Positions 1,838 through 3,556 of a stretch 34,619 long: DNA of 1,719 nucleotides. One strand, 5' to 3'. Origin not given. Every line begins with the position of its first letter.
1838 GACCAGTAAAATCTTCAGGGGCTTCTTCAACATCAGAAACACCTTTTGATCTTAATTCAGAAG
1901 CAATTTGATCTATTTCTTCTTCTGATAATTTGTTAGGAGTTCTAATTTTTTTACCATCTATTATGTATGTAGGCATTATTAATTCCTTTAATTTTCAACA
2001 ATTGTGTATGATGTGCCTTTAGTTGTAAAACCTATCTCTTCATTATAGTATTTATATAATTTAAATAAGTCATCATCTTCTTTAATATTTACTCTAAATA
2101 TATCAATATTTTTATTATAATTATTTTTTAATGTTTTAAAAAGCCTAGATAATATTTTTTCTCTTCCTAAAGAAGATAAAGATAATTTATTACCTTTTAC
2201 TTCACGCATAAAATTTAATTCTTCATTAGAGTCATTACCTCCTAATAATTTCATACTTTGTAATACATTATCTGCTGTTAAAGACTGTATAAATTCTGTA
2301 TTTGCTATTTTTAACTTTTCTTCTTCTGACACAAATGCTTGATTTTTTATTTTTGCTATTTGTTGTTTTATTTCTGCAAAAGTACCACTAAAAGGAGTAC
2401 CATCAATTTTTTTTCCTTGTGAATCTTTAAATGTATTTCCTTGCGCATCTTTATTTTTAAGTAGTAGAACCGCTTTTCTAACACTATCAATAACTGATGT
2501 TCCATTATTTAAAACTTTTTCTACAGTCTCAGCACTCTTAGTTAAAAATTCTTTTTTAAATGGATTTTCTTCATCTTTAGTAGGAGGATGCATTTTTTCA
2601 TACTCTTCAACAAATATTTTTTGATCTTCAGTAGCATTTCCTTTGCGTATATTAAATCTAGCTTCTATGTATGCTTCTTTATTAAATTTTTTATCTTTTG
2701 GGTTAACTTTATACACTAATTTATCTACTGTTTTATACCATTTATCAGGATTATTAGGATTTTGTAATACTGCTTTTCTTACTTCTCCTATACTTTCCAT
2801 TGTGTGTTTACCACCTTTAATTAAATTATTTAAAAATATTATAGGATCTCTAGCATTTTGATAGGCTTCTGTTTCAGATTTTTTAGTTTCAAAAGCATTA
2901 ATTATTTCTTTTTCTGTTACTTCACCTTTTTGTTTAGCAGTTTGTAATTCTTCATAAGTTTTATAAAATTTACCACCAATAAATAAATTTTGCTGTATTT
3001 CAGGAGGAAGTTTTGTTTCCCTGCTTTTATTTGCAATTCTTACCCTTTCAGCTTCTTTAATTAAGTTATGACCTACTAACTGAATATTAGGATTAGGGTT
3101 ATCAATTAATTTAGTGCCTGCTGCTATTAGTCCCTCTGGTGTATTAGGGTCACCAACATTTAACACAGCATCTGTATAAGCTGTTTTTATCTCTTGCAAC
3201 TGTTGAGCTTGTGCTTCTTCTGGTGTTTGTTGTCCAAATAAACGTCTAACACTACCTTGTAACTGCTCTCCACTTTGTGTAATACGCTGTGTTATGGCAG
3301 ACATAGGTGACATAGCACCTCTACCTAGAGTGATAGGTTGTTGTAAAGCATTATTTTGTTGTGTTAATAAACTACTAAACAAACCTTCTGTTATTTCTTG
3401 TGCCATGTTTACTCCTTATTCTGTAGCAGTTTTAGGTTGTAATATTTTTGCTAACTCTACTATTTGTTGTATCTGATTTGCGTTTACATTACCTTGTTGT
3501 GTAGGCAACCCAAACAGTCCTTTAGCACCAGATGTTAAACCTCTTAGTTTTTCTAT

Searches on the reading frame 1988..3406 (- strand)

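Call 75: search_protein_families(library=pfam, max_evalue=0.01, proteins=[window:1988-3406:-])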
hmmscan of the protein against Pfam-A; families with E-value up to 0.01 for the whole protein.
window:1988-3406:- (472 aa): 1 family
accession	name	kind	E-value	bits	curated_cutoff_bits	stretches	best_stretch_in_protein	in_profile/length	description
PF14829.11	GPAT_N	-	0.0051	17.2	25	0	44-102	8-66/76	Glycerol-3-phosphate acyltransferase N-terminal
